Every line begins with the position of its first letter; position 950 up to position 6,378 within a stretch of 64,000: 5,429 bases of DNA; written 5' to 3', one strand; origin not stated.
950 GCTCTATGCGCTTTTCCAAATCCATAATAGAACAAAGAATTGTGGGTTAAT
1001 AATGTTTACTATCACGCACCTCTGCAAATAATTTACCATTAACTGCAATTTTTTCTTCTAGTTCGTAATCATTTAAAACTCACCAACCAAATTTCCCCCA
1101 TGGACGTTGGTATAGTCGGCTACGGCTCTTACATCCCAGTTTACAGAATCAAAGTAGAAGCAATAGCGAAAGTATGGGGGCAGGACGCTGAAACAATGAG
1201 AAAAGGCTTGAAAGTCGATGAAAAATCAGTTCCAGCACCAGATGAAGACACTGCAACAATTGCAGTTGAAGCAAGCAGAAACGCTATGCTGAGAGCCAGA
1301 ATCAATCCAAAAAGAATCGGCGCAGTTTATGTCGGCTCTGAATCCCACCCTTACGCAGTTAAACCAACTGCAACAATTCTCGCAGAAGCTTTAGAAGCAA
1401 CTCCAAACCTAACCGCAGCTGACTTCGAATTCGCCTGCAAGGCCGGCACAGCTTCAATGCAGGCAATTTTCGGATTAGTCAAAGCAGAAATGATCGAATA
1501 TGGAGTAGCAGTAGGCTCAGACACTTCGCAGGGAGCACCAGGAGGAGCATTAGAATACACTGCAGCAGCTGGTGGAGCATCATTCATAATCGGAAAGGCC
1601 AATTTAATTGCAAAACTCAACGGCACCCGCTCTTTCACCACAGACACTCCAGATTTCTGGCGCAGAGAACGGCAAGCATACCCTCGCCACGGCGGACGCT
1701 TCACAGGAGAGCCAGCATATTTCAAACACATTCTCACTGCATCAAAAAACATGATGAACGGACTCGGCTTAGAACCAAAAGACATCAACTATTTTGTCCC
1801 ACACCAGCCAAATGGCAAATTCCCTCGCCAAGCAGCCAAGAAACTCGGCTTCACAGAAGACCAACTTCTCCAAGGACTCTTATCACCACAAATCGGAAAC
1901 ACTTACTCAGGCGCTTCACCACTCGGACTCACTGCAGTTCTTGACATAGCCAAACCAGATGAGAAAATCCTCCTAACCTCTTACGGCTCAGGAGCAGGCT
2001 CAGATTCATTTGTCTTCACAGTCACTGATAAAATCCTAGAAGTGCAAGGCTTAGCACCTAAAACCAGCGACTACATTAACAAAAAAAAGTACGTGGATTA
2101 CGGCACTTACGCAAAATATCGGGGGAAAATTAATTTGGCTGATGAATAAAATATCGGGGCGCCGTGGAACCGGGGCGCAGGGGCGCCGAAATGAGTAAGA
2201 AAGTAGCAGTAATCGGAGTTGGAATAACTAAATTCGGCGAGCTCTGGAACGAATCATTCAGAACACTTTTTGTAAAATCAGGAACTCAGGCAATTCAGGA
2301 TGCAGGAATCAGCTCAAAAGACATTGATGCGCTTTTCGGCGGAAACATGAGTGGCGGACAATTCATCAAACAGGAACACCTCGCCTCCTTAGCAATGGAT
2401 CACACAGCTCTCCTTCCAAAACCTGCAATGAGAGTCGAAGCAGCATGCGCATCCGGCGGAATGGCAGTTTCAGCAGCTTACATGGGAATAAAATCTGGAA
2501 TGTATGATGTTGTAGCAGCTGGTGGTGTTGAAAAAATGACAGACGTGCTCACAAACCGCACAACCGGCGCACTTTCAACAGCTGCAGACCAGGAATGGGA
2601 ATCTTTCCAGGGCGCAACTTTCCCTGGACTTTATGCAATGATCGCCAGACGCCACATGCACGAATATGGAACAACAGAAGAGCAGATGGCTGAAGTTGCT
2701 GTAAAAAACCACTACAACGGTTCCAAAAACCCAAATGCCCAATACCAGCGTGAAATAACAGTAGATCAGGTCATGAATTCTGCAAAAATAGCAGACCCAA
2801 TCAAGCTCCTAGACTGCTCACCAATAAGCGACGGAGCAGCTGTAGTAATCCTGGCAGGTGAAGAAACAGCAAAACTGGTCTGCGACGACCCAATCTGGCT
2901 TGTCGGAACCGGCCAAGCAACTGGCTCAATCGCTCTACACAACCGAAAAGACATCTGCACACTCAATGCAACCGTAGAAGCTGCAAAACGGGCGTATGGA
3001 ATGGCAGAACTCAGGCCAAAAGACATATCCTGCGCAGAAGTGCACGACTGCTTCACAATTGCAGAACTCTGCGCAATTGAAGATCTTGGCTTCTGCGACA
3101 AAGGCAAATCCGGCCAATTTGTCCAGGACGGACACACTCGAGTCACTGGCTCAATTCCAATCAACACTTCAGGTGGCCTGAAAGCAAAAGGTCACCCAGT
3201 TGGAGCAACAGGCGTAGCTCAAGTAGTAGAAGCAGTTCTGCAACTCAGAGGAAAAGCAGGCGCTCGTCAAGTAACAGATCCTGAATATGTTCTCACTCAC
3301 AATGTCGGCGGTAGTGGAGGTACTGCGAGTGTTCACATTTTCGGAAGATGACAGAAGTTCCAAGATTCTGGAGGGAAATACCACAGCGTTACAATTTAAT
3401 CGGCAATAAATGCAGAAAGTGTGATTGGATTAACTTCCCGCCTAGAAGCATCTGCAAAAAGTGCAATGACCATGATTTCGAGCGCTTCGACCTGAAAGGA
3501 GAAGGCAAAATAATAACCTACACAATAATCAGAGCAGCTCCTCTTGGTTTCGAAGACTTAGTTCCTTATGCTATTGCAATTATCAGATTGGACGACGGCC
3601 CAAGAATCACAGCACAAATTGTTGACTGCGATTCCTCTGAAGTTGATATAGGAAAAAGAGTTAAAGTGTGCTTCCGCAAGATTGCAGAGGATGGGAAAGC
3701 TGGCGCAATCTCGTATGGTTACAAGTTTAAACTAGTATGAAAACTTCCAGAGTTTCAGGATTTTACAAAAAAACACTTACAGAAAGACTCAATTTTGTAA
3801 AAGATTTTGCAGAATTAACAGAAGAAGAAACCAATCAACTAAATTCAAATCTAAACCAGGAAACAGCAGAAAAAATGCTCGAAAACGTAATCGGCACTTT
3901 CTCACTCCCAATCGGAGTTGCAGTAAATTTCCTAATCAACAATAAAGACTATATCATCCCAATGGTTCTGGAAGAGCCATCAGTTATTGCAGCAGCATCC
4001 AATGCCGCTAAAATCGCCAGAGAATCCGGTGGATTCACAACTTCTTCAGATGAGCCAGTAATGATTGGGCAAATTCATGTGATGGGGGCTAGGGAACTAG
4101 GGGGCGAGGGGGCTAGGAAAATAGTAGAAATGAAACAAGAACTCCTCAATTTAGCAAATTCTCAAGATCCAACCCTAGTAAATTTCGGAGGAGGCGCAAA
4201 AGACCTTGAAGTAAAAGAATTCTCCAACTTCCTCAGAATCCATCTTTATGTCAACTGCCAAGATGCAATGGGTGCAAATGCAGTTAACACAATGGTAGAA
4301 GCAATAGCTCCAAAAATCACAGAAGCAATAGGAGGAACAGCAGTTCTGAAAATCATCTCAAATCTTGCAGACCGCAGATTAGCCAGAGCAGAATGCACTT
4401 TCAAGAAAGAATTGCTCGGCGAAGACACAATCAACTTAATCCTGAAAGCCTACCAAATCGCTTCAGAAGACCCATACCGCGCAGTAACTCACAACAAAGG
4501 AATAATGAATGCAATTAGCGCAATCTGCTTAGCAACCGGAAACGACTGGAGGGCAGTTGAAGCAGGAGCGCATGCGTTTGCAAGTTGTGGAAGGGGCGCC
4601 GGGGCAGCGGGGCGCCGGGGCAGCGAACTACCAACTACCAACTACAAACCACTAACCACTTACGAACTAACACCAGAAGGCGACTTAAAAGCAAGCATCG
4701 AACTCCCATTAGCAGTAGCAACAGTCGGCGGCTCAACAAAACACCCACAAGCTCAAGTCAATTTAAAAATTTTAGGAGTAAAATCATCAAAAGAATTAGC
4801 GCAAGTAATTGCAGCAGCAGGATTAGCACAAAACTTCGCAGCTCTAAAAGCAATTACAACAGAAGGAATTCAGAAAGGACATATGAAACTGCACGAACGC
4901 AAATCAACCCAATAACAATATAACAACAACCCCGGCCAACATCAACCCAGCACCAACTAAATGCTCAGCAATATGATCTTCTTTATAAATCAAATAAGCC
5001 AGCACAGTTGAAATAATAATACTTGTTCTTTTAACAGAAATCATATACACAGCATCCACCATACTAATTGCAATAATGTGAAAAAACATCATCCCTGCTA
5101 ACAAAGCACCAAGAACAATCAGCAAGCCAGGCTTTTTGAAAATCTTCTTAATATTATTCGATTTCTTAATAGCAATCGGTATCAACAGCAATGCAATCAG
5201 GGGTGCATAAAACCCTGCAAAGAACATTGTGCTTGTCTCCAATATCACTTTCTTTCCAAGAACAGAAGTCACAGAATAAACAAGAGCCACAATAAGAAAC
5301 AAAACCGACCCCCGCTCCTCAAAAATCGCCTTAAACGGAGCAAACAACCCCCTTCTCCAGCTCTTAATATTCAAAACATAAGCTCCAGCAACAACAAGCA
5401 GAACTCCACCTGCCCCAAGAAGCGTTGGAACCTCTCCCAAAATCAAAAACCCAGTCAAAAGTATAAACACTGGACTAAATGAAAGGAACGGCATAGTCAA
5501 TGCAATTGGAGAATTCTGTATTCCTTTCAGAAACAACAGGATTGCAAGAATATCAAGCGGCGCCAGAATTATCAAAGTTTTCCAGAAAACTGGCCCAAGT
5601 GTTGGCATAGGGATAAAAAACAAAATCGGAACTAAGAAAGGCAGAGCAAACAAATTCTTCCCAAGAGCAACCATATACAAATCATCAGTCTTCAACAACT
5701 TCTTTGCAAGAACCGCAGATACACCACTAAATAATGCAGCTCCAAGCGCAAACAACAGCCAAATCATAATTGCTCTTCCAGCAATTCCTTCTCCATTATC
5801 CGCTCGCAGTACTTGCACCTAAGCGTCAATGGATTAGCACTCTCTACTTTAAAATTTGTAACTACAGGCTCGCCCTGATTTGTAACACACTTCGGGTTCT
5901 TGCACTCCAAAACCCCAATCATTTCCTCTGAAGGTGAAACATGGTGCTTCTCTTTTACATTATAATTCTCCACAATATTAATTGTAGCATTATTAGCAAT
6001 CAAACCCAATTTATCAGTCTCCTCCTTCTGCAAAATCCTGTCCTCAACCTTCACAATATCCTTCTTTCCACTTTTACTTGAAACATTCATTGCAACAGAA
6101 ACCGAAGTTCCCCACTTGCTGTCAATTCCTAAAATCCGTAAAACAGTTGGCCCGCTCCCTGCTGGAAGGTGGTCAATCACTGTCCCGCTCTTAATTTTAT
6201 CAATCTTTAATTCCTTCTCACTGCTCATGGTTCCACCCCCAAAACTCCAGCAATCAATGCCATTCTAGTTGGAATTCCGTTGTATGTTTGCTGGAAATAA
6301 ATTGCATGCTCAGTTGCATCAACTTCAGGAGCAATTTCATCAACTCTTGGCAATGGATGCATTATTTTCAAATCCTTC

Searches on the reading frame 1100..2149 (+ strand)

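Call 79: search_protein_families(library=pfam, max_evalue=0.00001, proteins=[window:1100-2149:+])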
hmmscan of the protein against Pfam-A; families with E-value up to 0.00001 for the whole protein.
window:1100-2149:+ (349 aa): 1 family
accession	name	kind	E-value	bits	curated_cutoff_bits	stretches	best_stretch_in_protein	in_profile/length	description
PF08541.16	ACP_syn_III_C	-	4e-12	46.5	26.6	1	223-305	5-87/90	3-Oxoacyl-[acyl-carrier-protein (ACP)] synthase III C terminal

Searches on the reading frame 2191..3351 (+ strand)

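Call 79: search_protein_families(library=pfam, max_evalue=0.00001, proteins=[window:2191-3351:+])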
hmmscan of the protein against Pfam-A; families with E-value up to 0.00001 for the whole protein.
window:2191-3351:+ (386 aa): 4 families
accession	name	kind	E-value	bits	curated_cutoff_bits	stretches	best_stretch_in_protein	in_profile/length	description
PF22691.2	Thiolase_C_1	-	2.5e-51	173.6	28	1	241-386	1-144/144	Thiolase C-terminal domain-like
PF00108.29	Thiolase_N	-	4.3e-29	102.1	26.4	1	5-224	1-259/260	Thiolase, N-terminal domain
PF02803.24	Thiolase_C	-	8.5e-08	32.3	27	1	260-358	23-103/123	Thiolase, C-terminal domain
PF00109.32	ketoacyl-synt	-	7.4e-07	29.5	20.8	1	78-125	166-213/252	Beta-ketoacyl synthase, N-terminal domain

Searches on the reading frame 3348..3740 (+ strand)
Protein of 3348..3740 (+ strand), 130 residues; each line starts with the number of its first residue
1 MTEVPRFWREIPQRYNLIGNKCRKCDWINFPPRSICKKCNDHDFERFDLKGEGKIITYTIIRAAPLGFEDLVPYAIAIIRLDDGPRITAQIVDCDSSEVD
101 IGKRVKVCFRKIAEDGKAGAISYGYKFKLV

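Call 79: search_protein_families(library=pfam, max_evalue=0.00001, proteins=[window:3348-3740:+])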
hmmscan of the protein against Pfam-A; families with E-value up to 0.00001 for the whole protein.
window:3348-3740:+ (130 aa): 2 families
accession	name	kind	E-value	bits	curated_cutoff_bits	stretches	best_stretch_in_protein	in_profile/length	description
PF01796.24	OB_ChsH2_C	-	5e-22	78.1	27.1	1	48-110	3-65/65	ChsH2, C-terminal OB-fold domain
PF12172.15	zf-ChsH2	-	1.1e-07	32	23.2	1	9-45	1-37/37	ChsH2, rubredoxin-like zinc ribbon domain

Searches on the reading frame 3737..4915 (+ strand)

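Call 79: search_protein_families(library=pfam, max_evalue=0.00001, proteins=[window:3737-4915:+])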
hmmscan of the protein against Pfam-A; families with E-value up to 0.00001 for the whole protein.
window:3737-4915:+ (392 aa): 1 family
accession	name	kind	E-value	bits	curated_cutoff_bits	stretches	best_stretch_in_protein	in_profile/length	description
PF00368.23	HMG-CoA_red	-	8.1e-109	364.4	27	1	14-386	2-367/368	Hydroxymethylglutaryl-coenzyme A reductase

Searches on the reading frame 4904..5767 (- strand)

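Call 79: search_protein_families(library=pfam, max_evalue=0.00001, proteins=[window:4904-5767:-])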
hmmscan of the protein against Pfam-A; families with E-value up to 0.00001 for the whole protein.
window:4904-5767:- (287 aa): 1 family
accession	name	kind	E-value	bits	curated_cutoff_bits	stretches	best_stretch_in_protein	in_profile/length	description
PF00892.27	EamA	-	1.7e-28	100.1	28.2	2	1-133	1-134/135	EamA-like transporter family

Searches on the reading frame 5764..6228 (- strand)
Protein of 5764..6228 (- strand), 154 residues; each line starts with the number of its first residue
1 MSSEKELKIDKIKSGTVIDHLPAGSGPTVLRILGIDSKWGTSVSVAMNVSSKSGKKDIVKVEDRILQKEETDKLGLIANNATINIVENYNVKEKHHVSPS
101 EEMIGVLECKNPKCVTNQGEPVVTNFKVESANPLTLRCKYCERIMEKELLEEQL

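Call 79: search_protein_families(library=pfam, max_evalue=0.00001, proteins=[window:5764-6228:-])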
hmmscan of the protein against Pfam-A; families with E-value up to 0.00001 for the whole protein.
window:5764-6228:- (154 aa): 2 families
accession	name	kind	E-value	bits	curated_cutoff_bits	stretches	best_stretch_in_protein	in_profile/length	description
PF01948.23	PyrI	-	2.4e-30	105.1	25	1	7-97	1-92/93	Aspartate carbamoyltransferase regulatory chain, allosteric domain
PF02748.20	PyrI_C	-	3.6e-18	65.6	23.4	1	104-148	3-46/48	Aspartate carbamoyltransferase regulatory chain, metal binding domain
